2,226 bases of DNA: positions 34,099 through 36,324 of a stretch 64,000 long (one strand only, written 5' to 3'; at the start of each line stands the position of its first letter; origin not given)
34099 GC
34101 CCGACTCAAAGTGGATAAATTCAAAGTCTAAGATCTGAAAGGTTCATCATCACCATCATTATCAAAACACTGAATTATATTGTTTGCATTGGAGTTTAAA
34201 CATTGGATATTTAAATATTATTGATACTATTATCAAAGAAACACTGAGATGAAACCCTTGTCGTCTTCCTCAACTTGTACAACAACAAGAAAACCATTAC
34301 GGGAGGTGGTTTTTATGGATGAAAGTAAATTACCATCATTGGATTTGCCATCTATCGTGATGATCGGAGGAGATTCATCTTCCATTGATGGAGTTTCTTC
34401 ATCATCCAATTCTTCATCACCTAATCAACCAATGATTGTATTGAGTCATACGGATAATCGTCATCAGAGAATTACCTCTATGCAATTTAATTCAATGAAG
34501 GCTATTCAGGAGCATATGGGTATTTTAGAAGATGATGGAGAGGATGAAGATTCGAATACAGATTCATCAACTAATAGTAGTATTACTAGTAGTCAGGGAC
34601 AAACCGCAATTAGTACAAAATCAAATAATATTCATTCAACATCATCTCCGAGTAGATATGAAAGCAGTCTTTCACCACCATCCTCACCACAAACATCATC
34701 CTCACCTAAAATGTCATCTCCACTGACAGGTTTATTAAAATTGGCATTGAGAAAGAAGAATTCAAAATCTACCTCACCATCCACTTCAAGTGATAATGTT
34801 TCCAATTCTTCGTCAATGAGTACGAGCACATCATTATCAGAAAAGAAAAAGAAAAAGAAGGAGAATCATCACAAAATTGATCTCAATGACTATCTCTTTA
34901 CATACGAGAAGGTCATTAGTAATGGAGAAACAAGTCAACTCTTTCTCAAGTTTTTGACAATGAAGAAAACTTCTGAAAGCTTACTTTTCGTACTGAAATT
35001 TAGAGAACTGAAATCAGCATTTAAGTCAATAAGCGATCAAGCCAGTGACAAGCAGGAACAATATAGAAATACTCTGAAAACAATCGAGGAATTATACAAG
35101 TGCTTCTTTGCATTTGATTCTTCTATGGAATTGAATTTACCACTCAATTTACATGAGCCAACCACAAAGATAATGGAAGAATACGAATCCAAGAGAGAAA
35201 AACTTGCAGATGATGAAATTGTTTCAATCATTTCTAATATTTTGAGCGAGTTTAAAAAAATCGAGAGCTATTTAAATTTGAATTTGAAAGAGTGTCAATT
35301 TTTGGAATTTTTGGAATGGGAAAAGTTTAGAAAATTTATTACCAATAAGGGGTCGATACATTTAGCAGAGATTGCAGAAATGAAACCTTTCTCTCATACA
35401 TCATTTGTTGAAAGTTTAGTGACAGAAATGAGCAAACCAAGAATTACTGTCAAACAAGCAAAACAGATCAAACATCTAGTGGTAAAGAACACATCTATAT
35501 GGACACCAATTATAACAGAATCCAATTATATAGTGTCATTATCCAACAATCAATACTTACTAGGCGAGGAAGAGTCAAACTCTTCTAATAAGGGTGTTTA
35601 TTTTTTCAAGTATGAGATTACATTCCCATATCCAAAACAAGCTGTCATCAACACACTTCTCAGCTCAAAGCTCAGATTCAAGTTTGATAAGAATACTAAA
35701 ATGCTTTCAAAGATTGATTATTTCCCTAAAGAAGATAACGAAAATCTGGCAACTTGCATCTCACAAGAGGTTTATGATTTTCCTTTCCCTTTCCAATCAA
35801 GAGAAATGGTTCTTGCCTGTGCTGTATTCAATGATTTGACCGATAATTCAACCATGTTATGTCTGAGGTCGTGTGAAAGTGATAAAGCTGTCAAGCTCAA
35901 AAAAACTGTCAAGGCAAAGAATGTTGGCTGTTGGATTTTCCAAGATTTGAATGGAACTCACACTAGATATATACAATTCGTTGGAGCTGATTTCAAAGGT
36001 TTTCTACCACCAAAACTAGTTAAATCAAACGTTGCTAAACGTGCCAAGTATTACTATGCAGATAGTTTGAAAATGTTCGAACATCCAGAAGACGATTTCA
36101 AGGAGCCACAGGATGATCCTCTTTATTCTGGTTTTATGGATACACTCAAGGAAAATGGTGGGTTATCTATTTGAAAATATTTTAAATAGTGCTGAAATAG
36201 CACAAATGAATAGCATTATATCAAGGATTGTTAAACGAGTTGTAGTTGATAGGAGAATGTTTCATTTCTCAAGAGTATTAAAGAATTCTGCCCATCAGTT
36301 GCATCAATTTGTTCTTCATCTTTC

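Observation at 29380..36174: Head-to-head pair of paralogous RGS-domain proteins with START/Bet-v1-like C-terminal halves; G-protein-signalling neighbourhood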

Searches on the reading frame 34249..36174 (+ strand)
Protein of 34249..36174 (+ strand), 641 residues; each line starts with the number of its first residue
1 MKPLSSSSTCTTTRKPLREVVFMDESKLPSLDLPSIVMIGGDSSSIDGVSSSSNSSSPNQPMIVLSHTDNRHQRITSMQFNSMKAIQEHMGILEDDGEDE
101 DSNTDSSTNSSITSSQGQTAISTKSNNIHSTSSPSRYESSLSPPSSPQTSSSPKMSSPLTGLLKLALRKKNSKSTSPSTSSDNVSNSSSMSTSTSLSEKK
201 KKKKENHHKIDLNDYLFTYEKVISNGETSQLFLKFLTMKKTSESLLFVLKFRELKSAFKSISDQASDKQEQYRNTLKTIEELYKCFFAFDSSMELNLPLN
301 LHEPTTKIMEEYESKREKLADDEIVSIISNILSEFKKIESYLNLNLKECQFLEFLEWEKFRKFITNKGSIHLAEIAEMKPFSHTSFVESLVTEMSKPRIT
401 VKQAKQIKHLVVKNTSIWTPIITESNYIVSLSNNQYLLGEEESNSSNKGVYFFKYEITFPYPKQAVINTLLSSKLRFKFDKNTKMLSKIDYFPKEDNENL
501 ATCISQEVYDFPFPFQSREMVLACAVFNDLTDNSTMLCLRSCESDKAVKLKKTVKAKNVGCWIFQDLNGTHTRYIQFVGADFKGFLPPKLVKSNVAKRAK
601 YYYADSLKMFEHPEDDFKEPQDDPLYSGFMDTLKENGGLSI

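Call 3: search_protein_families(library=pfam, proteins=[window:34249-36174:+], max_evalue=1)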
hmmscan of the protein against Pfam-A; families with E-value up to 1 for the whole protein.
window:34249-36174:+ (641 aa): 2 families
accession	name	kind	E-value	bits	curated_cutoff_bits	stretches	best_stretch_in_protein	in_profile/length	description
PF00615.24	RGS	-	0.00031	21.5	23.9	1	219-363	2-117/117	Regulator of G protein signaling domain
PF24812.1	wHTH_TTC3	-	0.55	11.3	27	0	586-641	2-58/123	TTC3-like, winged helix turn helix domain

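Call 5: find_homologous_proteins(query=window:34249-36174:+, max_evalue=0.001)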
Query window:34249-36174:+ (641 aa): 1 proteins with E <= 0.001 among 8000 candidates.
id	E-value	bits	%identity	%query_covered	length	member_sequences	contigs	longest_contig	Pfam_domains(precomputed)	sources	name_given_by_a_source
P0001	0.0e+0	1390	100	100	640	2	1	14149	-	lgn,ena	-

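Call 11: search_protein_families(library=pfam, proteins=[P0001], max_evalue=1)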
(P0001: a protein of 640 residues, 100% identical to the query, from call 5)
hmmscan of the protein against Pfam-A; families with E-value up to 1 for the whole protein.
P0001 (640 aa): 2 families
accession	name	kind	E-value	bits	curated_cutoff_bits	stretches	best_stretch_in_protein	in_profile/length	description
PF00615.24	RGS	-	0.00031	21.5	23.9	1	218-362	2-117/117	Regulator of G protein signaling domain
PF24812.1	wHTH_TTC3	-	0.55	11.3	27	0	585-640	2-58/123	TTC3-like, winged helix turn helix domain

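Call 34: predict_structure(alignment_id=A3)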
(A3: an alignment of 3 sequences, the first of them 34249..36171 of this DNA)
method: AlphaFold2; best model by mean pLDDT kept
length: 641 residues; sequences in the alignment: 3
mean_pLDDT: 40.5   pTM: 0.30
mean pLDDT of the five models: 40.5, 34.2, 33.1, 32.8, 29.8
residues with pLDDT >= 90: 0; 70-90: 67; 50-70: 79; < 50: 495
segments of 3 or more residues with pLDDT < 50: 1-239, 347-355, 370-385, 393-407, 412-415, 421-423, 425-448, 453-458, 469-630, 632-641
pLDDT, mean of each block of 10 residues (from residue 1): 34 28 29 28 36 34 27 24 25 34 38 32 31 36 37 30 29 35 35 31 30 30 33 38 62 72 62 80 68 61 81 80 80 80 51 47 53 38 48 45 47 51 45 40 40 47 51 40 37 24 21 23 29 30 26 28 27 28 30 26 23 31 43 36 23
secondary structure, 60 per line:
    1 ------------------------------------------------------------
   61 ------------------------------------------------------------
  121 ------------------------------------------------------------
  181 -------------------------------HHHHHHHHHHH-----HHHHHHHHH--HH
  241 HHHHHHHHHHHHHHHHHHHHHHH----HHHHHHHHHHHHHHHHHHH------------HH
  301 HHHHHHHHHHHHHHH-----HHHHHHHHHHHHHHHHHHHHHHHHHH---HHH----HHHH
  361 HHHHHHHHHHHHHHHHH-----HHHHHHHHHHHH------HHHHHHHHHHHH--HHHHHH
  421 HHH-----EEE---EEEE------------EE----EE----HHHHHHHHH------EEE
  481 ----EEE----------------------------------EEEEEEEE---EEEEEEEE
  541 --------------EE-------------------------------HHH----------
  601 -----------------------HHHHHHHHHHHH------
elements in order (helices of 4 or more, strands of 3 or more residues): H212-222 H228-236 H239-263 H268-286 H299-315 H321-346 H357-377 H383-394 H401-412 H415-423 E429-431 E435-438 H463-471 E478-480 E485-487 E522-529 E533-540 H624-635

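Call 35: search_solved_structures(query=A3, max_evalue=10, show_alignments=3)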
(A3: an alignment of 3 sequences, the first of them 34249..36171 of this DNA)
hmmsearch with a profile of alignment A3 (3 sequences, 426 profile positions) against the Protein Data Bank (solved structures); distinct sequences matched with E-value up to 10: 10.
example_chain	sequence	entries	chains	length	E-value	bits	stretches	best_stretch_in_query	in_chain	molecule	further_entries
6am3_X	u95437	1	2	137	0.015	17.3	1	11-101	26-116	Regulator of G-protein signaling 17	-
2es0_A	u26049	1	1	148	0.017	17.1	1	11-88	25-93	regulator of G-protein signalling 6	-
1zv4_X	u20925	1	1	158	0.022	16.7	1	11-101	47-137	Regulator of G-protein signaling 17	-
4igu_A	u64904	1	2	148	0.16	13.9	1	10-100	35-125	CG5036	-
2dlv_A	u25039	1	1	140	0.43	12.5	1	7-89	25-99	Regulator of G-protein signaling 18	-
1cmz_A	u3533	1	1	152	0.6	12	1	11-100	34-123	PROTEIN (GAIP (G-ALPHA INTERACTING) PROTEIN)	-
2d9j_A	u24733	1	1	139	0.98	11.3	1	11-86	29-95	Regulator of G-protein signalling 7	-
4r1i_A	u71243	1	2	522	1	11.3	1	115-160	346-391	Aminobenzoyl-glutamate transporter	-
9cfs_A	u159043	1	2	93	2.3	10.1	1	35-86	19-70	Long regulatory protein rop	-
4cpc_A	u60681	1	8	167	3.3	9.6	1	26-122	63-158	SYNAPTONEMAL COMPLEX PROTEIN 3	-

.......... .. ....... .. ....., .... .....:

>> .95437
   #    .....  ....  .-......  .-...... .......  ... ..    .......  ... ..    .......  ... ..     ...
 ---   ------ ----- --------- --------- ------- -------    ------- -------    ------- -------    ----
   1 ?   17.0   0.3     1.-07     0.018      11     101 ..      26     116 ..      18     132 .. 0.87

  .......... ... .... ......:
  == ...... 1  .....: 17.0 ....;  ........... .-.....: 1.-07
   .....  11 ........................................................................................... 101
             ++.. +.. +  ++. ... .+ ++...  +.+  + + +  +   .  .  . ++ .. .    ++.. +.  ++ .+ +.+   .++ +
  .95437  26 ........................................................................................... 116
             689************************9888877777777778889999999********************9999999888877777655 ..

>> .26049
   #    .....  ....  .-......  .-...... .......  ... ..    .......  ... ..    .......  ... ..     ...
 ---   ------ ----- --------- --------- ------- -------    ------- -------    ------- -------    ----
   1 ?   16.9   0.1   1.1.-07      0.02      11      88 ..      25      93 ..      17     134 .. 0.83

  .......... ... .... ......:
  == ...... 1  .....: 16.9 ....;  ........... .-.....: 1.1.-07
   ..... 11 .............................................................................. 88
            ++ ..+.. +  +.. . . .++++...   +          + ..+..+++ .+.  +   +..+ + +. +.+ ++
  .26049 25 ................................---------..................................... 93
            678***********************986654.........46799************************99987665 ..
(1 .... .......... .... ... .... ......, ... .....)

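Call 60: list_cluster_members(proteins=[P0001, P0006, P0007, P0005, P0009, P0010, P0011, P0008])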
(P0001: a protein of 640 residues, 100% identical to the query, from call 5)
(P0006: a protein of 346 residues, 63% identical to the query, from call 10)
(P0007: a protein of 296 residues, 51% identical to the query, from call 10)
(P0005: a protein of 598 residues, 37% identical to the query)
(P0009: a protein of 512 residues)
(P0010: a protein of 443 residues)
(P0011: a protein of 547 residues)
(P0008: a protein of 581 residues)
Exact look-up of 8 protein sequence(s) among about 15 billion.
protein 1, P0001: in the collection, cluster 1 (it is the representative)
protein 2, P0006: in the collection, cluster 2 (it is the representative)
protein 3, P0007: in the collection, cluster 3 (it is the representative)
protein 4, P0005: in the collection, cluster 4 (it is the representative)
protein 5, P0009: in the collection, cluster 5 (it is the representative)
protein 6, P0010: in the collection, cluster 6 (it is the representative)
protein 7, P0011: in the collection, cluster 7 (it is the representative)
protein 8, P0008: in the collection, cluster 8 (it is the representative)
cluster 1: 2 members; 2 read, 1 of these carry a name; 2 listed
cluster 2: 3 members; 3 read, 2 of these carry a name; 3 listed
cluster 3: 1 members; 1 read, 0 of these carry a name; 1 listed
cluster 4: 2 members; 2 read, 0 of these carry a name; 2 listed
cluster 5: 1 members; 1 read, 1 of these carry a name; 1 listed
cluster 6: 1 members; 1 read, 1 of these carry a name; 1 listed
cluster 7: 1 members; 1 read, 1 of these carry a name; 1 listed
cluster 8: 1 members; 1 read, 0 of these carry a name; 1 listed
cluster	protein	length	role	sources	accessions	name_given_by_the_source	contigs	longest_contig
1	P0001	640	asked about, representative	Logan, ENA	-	-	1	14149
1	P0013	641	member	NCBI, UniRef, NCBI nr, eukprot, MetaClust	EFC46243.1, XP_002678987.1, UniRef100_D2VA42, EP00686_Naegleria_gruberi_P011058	predicted protein [Naegleria gruberi] | Predicted protein n=1 Tax=Naegleria gruberi TaxID=5762 RepID=D2VA42_NAEGR | uncharacterized protein NAEGRDRAFT_65731 [Naegleria gruberi]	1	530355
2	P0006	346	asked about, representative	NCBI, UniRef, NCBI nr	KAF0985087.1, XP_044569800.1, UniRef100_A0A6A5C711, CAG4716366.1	hypothetical protein FDP41_000126 [Naegleria fowleri] | START domain-containing protein n=1 Tax=Naegleria fowleri TaxID=5763 ... | uncharacterized protein FDP41_000126 [Naegleria fowleri]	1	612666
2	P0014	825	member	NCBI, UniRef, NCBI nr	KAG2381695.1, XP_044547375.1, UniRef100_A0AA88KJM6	hypothetical protein C9374_006079 [Naegleria lovaniensis] | RGS domain-containing protein n=1 Tax=Naegleria lovaniensis TaxID=51637 ... | uncharacterized protein C9374_006079 [Naegleria lovaniensis]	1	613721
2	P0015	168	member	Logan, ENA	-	-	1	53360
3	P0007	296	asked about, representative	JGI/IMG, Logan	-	-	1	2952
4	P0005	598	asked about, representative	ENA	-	-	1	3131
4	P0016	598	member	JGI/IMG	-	-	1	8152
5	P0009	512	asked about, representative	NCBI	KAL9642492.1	hypothetical protein ABK040_011059 [Willaertia magna]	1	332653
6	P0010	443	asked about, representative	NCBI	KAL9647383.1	hypothetical protein ABK040_011747 [Willaertia magna]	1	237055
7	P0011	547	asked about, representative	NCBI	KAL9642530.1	hypothetical protein ABK040_011097 [Willaertia magna]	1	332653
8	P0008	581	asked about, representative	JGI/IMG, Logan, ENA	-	-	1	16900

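Call 61: search_protein_families(library=pfam, proteins=[P0014, P0013, P0016], max_evalue=0.1)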
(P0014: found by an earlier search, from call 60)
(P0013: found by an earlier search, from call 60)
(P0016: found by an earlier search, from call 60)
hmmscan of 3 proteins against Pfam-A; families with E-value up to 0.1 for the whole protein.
P0014 (825 aa): 3 families
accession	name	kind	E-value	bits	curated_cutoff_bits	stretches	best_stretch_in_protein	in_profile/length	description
PF00615.24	RGS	-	3.7e-05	24.5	23.9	1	324-396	1-72/117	Regulator of G protein signaling domain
PF01852.25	START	-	0.00021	21.2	22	1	661-796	72-204/207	START domain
PF01348.27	Intron_maturas2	-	0.063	13.7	20.8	0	470-550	9-85/140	Type II intron maturase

P0013 (641 aa): 1 family
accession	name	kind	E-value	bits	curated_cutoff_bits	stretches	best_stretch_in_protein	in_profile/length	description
PF00615.24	RGS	-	0.00031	21.5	23.9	1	219-363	2-117/117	Regulator of G protein signaling domain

P0016 (598 aa): 1 family
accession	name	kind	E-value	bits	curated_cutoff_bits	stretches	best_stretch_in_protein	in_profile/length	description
PF17577.7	ETM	-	0.036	15.1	27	1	457-513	26-80/109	ECORI-T site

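Call 83: find_encoding_contigs(protein=P0014, flank=10000, max_places=2)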
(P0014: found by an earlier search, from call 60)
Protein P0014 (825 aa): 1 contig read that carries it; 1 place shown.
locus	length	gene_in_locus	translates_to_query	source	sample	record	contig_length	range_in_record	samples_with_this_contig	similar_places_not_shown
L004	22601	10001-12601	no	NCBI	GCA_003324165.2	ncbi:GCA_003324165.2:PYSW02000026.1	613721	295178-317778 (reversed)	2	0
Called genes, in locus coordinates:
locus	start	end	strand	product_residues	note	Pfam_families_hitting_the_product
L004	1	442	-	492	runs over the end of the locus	PF00225:Kinesin, PF16796:Microtub_bd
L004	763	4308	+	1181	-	PF22898:NOMO1-like_1st, PF09430:EMC7_beta-sandw (faint), PF10670:DUF4198 (faint), PF22904:NOMO1-like_2nd, PF13620:CarboxypepD_reg (weak), PF23141:Ig_NOMO, PF22902:NOMO1-like_9th, PF13620:CarboxypepD_reg, +6 more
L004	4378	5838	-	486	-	-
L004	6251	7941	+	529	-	-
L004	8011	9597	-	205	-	PF00025:Arf, PF00071:Ras, PF08477:Roc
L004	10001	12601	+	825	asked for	-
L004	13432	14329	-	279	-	PF05183:RdRP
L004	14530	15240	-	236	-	PF05183:RdRP (weak)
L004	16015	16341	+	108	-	-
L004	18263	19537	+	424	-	PF02771:Acyl-CoA_dh_N, PF02770:Acyl-CoA_dh_M, PF00441:Acyl-CoA_dh_1, PF08028:Acyl-CoA_dh_2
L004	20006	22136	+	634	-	PF00258:Flavodoxin_1, PF00667:FAD_binding_1, PF00175:NAD_binding_1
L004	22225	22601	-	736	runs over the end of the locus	PF01825:GPS (weak)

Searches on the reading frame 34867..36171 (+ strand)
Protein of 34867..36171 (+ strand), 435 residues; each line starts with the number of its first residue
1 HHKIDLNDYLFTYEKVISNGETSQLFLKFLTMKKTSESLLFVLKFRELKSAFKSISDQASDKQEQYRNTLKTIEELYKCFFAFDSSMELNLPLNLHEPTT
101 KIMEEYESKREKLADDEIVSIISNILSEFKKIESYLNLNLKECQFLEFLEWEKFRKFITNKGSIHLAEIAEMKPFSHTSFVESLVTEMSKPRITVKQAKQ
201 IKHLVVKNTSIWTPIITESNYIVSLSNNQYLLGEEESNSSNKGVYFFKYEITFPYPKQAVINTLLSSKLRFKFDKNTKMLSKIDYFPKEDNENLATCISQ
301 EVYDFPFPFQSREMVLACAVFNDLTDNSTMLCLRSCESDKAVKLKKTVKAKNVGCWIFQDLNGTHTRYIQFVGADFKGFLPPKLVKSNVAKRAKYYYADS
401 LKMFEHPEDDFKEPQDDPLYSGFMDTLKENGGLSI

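Call 10: find_homologous_proteins(query=window:34867-36171:+, max_evalue=0.01)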
Query seq(435 aa) (435 aa): 3 proteins with E <= 0.01 among 4712 candidates.
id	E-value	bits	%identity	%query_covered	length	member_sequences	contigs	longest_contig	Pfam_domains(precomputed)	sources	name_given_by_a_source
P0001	4.0e-286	966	100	100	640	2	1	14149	-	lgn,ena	-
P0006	2.7e-132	460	63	74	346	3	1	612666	-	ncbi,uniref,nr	ncbi:hypothetical protein FDP41_000126 [Naegleria fowleri]|uniref:START domain-containing protein n=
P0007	5.9e-85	304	51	65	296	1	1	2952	PF00615.25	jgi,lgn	-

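Call 11: search_protein_families(library=pfam, proteins=[P0006, P0007], max_evalue=1)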
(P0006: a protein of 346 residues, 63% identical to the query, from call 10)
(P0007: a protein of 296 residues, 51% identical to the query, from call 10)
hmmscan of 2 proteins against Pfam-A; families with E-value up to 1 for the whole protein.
P0006 (346 aa): 1 family
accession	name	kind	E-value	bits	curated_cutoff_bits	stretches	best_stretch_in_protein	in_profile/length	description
PF01852.25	START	-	3.1e-05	23.9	22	1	153-314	42-201/207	START domain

P0007 (296 aa): 1 family
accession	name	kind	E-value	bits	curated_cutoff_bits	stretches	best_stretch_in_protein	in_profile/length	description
PF00615.24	RGS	-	2.9e-10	41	23.9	1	2-143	7-116/117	Regulator of G protein signaling domain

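Call 37: find_encoding_contigs(protein=P0006, flank=10000, max_places=3)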
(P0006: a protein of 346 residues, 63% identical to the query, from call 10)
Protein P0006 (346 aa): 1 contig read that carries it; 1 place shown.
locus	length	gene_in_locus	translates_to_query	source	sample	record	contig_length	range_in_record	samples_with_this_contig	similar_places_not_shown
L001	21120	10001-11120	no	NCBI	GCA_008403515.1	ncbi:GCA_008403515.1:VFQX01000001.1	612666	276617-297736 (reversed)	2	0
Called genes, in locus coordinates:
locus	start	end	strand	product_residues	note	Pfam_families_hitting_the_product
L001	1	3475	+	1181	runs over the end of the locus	PF22898:NOMO1-like_1st, PF09430:EMC7_beta-sandw (faint), PF22904:NOMO1-like_2nd, PF13620:CarboxypepD_reg, PF13715:CarbopepD_reg_2 (weak), PF23141:Ig_NOMO, PF22902:NOMO1-like_9th, PF13620:CarboxypepD_reg, +5 more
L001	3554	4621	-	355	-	-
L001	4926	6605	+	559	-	-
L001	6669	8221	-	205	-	PF00025:Arf, PF00071:Ras, PF08477:Roc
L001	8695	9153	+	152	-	-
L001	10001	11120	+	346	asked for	-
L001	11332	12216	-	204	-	-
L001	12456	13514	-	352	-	PF05183:RdRP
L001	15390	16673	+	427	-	PF02771:Acyl-CoA_dh_N, PF02770:Acyl-CoA_dh_M, PF00441:Acyl-CoA_dh_1, PF08028:Acyl-CoA_dh_2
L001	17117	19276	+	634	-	PF00258:Flavodoxin_1, PF00667:FAD_binding_1, PF00175:NAD_binding_1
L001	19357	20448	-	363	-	-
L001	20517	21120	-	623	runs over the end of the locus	PF01825:GPS (weak)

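Call 61: search_protein_families(library=pfam, proteins=[P0014, P0013, P0016], max_evalue=0.1)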
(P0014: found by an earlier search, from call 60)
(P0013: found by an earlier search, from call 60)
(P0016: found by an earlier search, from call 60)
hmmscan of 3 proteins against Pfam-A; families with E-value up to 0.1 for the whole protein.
P0014 (825 aa): 3 families
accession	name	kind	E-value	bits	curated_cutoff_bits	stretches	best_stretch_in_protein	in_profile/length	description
PF00615.24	RGS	-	3.7e-05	24.5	23.9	1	324-396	1-72/117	Regulator of G protein signaling domain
PF01852.25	START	-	0.00021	21.2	22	1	661-796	72-204/207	START domain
PF01348.27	Intron_maturas2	-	0.063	13.7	20.8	0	470-550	9-85/140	Type II intron maturase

P0013 (641 aa): 1 family
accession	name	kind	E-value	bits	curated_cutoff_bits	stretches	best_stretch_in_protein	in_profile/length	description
PF00615.24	RGS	-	0.00031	21.5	23.9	1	219-363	2-117/117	Regulator of G protein signaling domain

P0016 (598 aa): 1 family
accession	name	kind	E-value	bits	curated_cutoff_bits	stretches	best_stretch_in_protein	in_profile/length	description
PF17577.7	ETM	-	0.036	15.1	27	1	457-513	26-80/109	ECORI-T site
